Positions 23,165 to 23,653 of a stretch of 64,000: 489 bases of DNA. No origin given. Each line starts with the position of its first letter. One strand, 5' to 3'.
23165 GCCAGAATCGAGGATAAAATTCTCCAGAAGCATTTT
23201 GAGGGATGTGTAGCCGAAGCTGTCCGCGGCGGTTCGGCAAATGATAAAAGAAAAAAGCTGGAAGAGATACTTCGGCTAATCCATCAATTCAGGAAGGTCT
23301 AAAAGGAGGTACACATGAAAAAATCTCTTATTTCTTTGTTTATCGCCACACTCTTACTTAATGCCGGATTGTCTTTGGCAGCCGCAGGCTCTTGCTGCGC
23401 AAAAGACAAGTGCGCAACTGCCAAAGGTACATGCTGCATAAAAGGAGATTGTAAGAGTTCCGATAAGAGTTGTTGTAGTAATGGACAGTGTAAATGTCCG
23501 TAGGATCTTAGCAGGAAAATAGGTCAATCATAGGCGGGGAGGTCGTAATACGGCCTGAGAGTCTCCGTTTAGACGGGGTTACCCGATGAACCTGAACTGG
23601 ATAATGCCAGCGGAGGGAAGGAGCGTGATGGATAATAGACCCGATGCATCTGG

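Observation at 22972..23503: CsoR repressor with a textbook GC-palindrome operator controlling a secreted 13-Cys mini-protein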

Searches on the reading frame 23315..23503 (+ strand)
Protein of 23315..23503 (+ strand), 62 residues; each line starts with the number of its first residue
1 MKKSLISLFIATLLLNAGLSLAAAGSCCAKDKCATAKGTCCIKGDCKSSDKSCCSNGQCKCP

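Call 5: search_protein_families(library=pfam, proteins=[window:23315-23503:+], max_evalue=1)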
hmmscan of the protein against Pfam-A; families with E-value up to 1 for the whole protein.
window:23315-23503:+ (62 aa): 0 families

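Call 7: find_homologous_proteins(query=window:23315-23500:+, max_evalue=10)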
Query window:23315-23500:+: 1 candidates shared short words with the query, none scored E <= 10.

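Call 10: find_encoding_contigs(protein=window:23315-23500:+, flank=6000)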
Protein seq(62 aa) (62 aa): no gene with exactly this product is on record in the collection.

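Call 19: find_related_loci(query=A1, collection=metagenome_contigs, flank=4000)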
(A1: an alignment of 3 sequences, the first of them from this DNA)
Query A1 (62 aa) in metagenome_contigs; peptide patterns used: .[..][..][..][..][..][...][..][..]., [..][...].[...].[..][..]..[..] (x = any residue, [..] = any of these).
599 stretches matched a pattern, but none encodes a relative of the query by tblastn (E <= 1e-3).

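Call 24: search_protein_representatives(protein=window:23315-23500:+)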
Query: 62 residues. Proteins with E-value up to 0.001 (for the whole library): 14; up to 1e-10: 0; up to 1e-30: 0. The best 14 are listed.
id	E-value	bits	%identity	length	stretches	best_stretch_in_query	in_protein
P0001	1.1e-07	47.9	48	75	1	1-61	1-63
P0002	1.0e-06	44.8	48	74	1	1-61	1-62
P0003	3.2e-06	43.3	50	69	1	7-61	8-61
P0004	5.0e-06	42.7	51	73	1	9-61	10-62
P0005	9.3e-06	41.8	53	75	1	5-61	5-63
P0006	1.8e-05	40.9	48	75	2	7-61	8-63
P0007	3.1e-05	40.2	51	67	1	1-61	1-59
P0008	1.1e-04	38.5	44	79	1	3-61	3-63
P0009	1.5e-04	38.1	52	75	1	1-61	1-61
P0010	1.8e-04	37.8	43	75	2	1-61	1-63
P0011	2.6e-04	37.3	48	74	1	1-59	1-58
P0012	3.0e-04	37.1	44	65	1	1-61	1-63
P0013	4.2e-04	36.6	42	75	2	1-61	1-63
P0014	6.7e-04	36.0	42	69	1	1-61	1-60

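Call 29: find_homologous_proteins(query=A2, max_evalue=0.01)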
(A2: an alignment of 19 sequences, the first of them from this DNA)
Query A2 (19 sequences) (62 aa, profile of the alignment): 19 proteins with E <= 0.01 among 758 candidates.
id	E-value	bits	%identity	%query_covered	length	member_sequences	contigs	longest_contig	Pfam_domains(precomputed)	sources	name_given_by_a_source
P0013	3.4e-22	96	40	98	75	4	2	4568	-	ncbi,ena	-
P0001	2.8e-21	93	46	98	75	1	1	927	-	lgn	-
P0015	2.9e-21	93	38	98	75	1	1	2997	-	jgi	jgi:hypothetical protein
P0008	7.6e-20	89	43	98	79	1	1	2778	-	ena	-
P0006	7.4e-19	85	41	98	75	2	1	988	-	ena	-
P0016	1.1e-18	85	40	98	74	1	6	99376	-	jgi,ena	jgi:hypothetical protein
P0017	1.8e-18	84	41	98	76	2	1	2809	-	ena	-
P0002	1.4e-17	81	47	98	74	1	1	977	-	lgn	-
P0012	7.1e-15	73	43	98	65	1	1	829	-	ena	-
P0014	9.1e-14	69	41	98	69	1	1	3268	-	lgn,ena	-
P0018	1.6e-11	62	48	98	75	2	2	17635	-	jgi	jgi:hypothetical protein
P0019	3.1e-11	61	40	94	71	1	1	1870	-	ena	-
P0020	4.5e-11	60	34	74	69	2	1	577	-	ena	-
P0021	1.1e-10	59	43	98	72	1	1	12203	-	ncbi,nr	ncbi:MAG: hypothetical protein NTY47_04395 [Candidatus Omnitrophica bacterium]|nr:hypothetical prote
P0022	1.4e-9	56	47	98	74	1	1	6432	-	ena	-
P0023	3.7e-9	54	31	98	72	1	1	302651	-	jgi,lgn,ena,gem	-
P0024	8.8e-9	53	38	94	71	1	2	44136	-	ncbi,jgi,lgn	-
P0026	7.9e-7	47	38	74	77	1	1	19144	-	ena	-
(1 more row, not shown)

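Call 30: find_encoding_contigs(protein=P0016, flank=4000, max_places=2)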
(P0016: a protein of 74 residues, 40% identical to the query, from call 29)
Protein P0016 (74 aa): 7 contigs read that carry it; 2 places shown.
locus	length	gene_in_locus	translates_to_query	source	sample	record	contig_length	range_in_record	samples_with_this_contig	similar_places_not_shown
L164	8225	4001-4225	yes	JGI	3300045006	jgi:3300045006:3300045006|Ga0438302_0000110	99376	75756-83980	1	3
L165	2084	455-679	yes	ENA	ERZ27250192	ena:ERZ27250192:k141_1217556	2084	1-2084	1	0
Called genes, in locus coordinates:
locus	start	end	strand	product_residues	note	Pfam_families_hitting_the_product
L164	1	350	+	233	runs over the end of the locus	PF00970:FAD_binding_6, PF00175:NAD_binding_1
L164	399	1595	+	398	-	PF00753:Lactamase_B, PF19583:ODP, PF00258:Flavodoxin_1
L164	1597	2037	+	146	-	PF21349:RUBY_RBDX, PF01880:Desulfoferrodox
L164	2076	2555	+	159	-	PF02915:Rubrerythrin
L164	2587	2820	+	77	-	PF00462:Glutaredoxin, PF13417:GST_N_3 (weak)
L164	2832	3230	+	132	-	PF01503:PRA-PH (weak), PF03819:MazG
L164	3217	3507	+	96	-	PF08827:DUF1805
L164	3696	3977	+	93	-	PF02583:Trns_repr_metal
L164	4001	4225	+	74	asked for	-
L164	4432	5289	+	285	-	PF01946:Thi4, PF01494:FAD_binding_3 (weak), PF00890:FAD_binding_2 (faint), PF01266:DAO (faint), PF03486:HI0933_like (weak), PF12831:FAD_oxidored, PF13450:NAD_binding_8 (faint)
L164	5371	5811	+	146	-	PF02082:Rrf2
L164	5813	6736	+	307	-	PF00291:PALP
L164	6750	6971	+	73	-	PF01106:NifU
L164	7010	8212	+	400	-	PF01837:HcyBio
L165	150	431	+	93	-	PF02583:Trns_repr_metal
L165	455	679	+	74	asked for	-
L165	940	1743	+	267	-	PF01946:Thi4, PF00890:FAD_binding_2 (faint), PF01266:DAO (faint), PF01494:FAD_binding_3 (weak), PF03486:HI0933_like (weak), PF12831:FAD_oxidored, PF13450:NAD_binding_8 (weak)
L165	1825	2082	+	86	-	?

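Call 31: find_encoding_contigs(protein=P0023, flank=4000, max_places=2)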
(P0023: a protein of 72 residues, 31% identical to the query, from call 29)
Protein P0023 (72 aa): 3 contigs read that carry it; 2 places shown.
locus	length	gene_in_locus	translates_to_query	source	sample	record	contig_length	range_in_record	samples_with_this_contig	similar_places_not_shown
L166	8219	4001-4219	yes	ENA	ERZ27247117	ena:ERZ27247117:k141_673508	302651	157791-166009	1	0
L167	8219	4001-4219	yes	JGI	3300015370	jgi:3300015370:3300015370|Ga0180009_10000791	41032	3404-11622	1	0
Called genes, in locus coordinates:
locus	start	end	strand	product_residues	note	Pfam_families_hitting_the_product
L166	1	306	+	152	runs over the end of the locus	-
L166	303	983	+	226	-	PF02683:DsbD_TM, PF13386:DsbD_2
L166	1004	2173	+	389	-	PF13593:SBF_like, PF01758:SBF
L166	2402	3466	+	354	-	PF13593:SBF_like, PF01758:SBF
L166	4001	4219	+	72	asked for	-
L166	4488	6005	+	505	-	PF02310:B12-binding, PF04055:Radical_SAM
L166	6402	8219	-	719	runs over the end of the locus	PF03176:MMPL (faint)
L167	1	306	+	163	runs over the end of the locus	-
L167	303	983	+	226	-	PF02683:DsbD_TM, PF13386:DsbD_2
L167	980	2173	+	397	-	PF13593:SBF_like, PF01758:SBF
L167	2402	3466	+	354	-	PF13593:SBF_like, PF01758:SBF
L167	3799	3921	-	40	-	-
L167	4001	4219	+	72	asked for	-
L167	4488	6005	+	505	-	PF02310:B12-binding, PF04055:Radical_SAM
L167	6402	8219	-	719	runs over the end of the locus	PF03176:MMPL (faint)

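Call 32: find_encoding_contigs(protein=P0024, flank=4000, max_places=2)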
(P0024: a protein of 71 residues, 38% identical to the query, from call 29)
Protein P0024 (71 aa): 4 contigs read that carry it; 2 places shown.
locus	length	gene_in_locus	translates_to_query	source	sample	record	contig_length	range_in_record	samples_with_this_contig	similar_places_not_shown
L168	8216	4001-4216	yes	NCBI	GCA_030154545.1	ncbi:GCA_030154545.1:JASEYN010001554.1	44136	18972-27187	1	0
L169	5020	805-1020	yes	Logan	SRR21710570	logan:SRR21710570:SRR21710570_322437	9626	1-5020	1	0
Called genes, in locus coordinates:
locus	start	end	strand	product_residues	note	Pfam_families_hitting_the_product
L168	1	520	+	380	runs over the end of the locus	PF01053:Cys_Met_Meta_PP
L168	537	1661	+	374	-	PF00044:Gp_dh_N, PF02800:Gp_dh_C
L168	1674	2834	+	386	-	PF00561:Abhydrolase_1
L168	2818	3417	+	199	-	PF13489:Methyltransf_23, PF07021:MetW, PF13649:Methyltransf_25, PF13847:Methyltransf_31, PF08241:Methyltransf_11 (weak)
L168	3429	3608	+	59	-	PF01361:Tautomerase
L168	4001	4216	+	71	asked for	-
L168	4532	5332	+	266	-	PF01946:Thi4, PF00890:FAD_binding_2 (weak), PF01266:DAO (weak), PF01494:FAD_binding_3 (weak), PF03486:HI0933_like (weak), PF12831:FAD_oxidored, PF13450:NAD_binding_8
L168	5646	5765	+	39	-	-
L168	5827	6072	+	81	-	-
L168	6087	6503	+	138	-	-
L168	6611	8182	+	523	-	PF14870:PSII_BNR (faint), PF15902:Sortilin-Vps10 (faint), PF02012:BNR (faint)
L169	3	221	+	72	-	?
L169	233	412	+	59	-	PF01361:Tautomerase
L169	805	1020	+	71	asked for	-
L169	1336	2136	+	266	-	PF01946:Thi4, PF00890:FAD_binding_2 (weak), PF01266:DAO (weak), PF01494:FAD_binding_3 (weak), PF03486:HI0933_like (weak), PF12831:FAD_oxidored, PF13450:NAD_binding_8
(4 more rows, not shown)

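Call 33: find_encoding_contigs(protein=P0021, flank=4000, max_places=2)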
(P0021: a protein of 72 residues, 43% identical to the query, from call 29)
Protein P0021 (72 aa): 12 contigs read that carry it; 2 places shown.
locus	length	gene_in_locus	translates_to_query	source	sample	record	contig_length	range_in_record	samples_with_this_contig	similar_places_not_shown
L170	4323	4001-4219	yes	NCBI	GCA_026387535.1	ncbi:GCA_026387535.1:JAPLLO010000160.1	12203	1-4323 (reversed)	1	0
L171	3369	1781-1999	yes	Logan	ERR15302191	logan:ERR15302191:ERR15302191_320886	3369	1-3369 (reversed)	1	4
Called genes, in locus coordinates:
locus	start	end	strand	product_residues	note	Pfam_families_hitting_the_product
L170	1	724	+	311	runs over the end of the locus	PF01180:DHO_dh, PF01207:Dus (weak)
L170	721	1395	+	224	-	PF00215:OMPdecase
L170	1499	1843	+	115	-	PF14528:LAGLIDADG_3 (weak)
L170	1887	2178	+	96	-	-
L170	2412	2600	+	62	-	PF10055:DUF2292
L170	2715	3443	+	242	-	-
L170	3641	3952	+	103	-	-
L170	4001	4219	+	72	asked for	-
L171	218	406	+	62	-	PF10055:DUF2292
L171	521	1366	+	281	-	PF11231:DUF3034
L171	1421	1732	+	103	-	-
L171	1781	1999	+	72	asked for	-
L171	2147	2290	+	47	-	-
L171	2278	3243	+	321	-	PF03773:ArsP_1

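Call 35: search_protein_families(library=ncbifam, proteins=[window:23315-23500:+, P0005, P0021, P0023, L170:3641-3952:+], max_evalue=1)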
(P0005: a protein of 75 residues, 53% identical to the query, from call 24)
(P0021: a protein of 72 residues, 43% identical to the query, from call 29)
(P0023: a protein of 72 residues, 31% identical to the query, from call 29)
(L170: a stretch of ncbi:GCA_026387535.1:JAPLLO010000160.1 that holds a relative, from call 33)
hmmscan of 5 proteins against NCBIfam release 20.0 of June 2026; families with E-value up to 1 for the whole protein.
seq(62 aa): 0 families

P0005 (75 aa): 0 families

P0021 (72 aa): 0 families

P0023 (72 aa): 0 families

L170:3641-3952:+ (103 aa): 0 families

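Call 36: search_protein_families(library=pfam, proteins=[P0005, P0021, P0023, P0009, L170:3641-3952:+], max_evalue=1)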
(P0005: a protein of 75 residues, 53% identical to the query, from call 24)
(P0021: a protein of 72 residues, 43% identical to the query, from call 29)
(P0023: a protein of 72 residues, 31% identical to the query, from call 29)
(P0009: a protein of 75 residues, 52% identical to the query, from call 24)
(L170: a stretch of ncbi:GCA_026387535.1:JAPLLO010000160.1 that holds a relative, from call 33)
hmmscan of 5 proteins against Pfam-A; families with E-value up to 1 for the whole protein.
P0005 (75 aa): 0 families

P0021 (72 aa): 0 families

P0023 (72 aa): 0 families

P0009 (75 aa): 1 family
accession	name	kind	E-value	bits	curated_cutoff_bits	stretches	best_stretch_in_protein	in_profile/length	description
PF23906.1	DUF7248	-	0.032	14.7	27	1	4-25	17-38/58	Family of unknown function (DUF7248)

L170:3641-3952:+ (103 aa): 1 family
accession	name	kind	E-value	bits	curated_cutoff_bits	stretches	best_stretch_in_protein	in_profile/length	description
PF14263.11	DUF4354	-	0.034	14.5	25.5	1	6-71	9-69/123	Domain of unknown function (DUF4354)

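Call 43: predict_structure(alignment_id=A3)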
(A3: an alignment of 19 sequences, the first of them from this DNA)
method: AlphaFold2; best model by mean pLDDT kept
length: 62 residues; sequences in the alignment: 19
mean_pLDDT: 62.7   pTM: 0.35
mean pLDDT of the five models: 62.7, 56.7, 56.5, 51.8, 50.3
residues with pLDDT >= 90: 0; 70-90: 23; 50-70: 29; < 50: 10
segments of 3 or more residues with pLDDT < 50: 18-27
pLDDT, mean of each block of 10 residues (from residue 1): 59 53 47 72 71 74 61
secondary structure, 60 per line:
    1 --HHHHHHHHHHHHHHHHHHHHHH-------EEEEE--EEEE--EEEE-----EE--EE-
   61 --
elements in order: H3-24 E32-36 E39-42 E45-48

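Call 49: fold_search(model_id=the predicted structure, library=pdb)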
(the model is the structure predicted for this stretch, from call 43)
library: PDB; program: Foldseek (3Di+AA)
matches with E <= 10: 7; with E <= 0.001: 0
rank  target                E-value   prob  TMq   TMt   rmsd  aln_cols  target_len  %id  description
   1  6ade_A                5.6e+00  0.08  0.26  0.05   1.8        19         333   16  Crystal structure of phosphorylated mutant of glyceraldehyde 3-phosphate dehydrogenase from human placenta at 3.15A re (released 2018-08-22)
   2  4wni_A                7.8e+00  0.08  0.25  0.05   1.6        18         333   17  Crystal structure of the T229K mutant of human GAPDH at 2.3 angstroems resolution (released 2014-12-03)
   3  4o59_O                8.4e+00  0.07  0.26  0.05   1.8        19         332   16  Co-enzyme Induced Conformational Changes in Bovine Eye Glyceraldehyde 3-Phosphate Dehydrogenase (released 2014-09-24)
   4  3h9e_P                8.4e+00  0.05  0.28  0.06   2.6        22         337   14  Crystal structure of human sperm-specific glyceraldehyde-3-phosphate dehydrogenase (GAPDS) complex with NAD and phosph (released 2009-05-26)
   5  6yne_A                9.0e+00  0.06  0.26  0.05   1.9        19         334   16  GAPDH purified from the supernatant of HEK293F cells: crystal form 2 of 4. (released 2020-05-06)
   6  1dss_G                9.6e+00  0.06  0.26  0.05   1.8        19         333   16  STRUCTURE OF ACTIVE-SITE CARBOXYMETHYLATED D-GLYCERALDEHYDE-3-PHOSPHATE DEHYDROGENASE FROM PALINURUS VERSICOLOR (released 1998-12-09)
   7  5c7i_O                9.6e+00  0.05  0.26  0.05   1.7        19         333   10  Mouse sperm Glyceraldehyde-3-phosphate dehydrogenase: apo enzyme (released 2016-03-09)

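Call 50: search_solved_structures(query=A2, max_evalue=10, show_alignments=3)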
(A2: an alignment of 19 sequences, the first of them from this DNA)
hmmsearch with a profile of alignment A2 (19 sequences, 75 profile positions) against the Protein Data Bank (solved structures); distinct sequences matched with E-value up to 10: 1.
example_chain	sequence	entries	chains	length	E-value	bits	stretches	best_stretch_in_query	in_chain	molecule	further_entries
2rnl_A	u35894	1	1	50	0.76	13.2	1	28-68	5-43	Amphiregulin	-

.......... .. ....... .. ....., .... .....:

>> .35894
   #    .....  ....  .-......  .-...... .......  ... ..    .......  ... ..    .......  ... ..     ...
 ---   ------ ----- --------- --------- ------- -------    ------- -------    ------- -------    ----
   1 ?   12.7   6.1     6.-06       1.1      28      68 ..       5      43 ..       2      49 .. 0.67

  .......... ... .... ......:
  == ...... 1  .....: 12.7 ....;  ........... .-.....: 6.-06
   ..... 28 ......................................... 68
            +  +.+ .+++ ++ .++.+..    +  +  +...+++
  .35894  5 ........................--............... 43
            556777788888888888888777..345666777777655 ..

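Call 52: list_cluster_members(proteins=[P0013, P0024, P0021, P0023, P0016, P0018])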
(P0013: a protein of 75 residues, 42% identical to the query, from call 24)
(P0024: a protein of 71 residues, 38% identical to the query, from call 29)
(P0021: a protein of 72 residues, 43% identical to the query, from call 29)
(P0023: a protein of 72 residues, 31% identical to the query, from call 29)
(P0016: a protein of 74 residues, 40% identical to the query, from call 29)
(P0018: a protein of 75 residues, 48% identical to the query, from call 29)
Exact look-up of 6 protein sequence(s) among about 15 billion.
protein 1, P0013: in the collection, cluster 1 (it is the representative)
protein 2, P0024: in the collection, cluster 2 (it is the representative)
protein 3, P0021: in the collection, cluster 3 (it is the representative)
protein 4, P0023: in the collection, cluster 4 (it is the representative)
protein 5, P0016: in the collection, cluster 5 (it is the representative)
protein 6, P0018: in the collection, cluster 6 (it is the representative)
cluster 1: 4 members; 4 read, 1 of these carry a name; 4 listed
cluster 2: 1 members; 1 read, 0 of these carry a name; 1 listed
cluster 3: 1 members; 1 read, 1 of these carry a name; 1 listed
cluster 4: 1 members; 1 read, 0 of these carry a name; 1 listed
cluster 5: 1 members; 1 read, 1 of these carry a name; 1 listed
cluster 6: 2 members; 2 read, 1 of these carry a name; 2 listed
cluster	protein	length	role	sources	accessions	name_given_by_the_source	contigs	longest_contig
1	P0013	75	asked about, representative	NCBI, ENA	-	-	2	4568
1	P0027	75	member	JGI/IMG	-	hypothetical protein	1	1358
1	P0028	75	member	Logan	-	-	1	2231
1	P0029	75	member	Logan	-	-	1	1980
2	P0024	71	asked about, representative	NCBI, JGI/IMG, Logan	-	-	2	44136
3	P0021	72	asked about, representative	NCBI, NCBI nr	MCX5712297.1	MAG: hypothetical protein NTY47_04395 [Candidatus Omnitrophica bacterium] | hypothetical protein [Candidatus Omnitrophota bacterium]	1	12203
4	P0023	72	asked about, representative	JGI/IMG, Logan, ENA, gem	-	-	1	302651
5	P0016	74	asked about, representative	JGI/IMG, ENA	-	hypothetical protein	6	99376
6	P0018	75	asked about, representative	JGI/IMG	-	hypothetical protein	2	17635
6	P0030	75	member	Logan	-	-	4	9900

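Call 60: find_encoding_contigs(protein=P0013, flank=3000, max_places=2)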
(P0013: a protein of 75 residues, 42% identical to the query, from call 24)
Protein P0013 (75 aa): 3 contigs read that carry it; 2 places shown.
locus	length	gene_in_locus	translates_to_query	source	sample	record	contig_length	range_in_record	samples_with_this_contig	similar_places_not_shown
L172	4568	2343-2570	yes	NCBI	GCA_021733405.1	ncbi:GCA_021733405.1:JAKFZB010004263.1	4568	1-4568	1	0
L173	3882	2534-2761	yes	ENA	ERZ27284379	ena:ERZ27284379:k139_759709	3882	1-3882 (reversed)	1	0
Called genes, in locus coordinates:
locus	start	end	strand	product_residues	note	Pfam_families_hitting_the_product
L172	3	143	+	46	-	?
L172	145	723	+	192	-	PF00210:Ferritin, PF02915:Rubrerythrin, PF21349:RUBY_RBDX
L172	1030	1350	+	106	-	PF00376:MerR, PF12728:HTH_17 (weak), PF13411:MerR_1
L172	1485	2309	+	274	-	PF01946:Thi4, PF00890:FAD_binding_2 (faint), PF01266:DAO (weak), PF01494:FAD_binding_3 (weak), PF03486:HI0933_like (weak), PF12831:FAD_oxidored, PF13450:NAD_binding_8 (weak)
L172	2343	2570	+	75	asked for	-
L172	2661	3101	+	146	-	PF02082:Rrf2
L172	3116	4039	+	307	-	PF00291:PALP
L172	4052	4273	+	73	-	PF01106:NifU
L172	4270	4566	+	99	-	?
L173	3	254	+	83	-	?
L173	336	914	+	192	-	PF00210:Ferritin (weak), PF02915:Rubrerythrin, PF21349:RUBY_RBDX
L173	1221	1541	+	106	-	PF00376:MerR, PF12728:HTH_17 (weak), PF13411:MerR_1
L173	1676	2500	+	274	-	PF01946:Thi4, PF00890:FAD_binding_2 (faint), PF01266:DAO (faint), PF01494:FAD_binding_3 (weak), PF03486:HI0933_like (weak), PF12831:FAD_oxidored, PF13450:NAD_binding_8 (weak)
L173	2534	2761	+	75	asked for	-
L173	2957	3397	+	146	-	PF02082:Rrf2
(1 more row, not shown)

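Call 61: find_encoding_contigs(protein=P0018, flank=3000, max_places=2)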
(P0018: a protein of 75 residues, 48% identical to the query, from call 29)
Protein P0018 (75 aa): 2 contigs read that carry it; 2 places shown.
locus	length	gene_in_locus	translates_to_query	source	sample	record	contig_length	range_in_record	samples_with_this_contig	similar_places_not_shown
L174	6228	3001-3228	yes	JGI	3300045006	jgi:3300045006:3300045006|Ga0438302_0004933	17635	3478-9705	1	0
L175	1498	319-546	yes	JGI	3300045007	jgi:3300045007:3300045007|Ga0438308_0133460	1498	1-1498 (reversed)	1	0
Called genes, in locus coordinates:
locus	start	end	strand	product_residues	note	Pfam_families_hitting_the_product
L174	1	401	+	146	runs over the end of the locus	PF21349:RUBY_RBDX, PF01880:Desulfoferrodox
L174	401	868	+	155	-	PF01243:PNPOx_N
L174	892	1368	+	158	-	PF02915:Rubrerythrin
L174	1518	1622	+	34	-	-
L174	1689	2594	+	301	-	PF00890:FAD_binding_2 (faint), PF03486:HI0933_like (faint), PF07992:Pyr_redox_2, PF13738:Pyr_redox_3, PF00070:Pyr_redox (weak)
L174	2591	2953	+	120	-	-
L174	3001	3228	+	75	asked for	-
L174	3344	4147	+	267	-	PF02110:HK, PF01256:Carb_kinase, PF08543:Phos_pyr_kin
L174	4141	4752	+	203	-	PF02581:TMP-TENI, PF03060:NMO (faint)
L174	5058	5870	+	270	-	PF01946:Thi4, PF00890:FAD_binding_2 (weak), PF01266:DAO (weak), PF01494:FAD_binding_3 (weak), PF03486:HI0933_like, PF07992:Pyr_redox_2 (faint), PF12831:FAD_oxidored, PF13450:NAD_binding_8 (weak)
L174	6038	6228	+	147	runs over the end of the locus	PF02082:Rrf2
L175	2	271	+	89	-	?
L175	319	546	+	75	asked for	-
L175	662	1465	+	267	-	PF02110:HK, PF01256:Carb_kinase, PF08543:Phos_pyr_kin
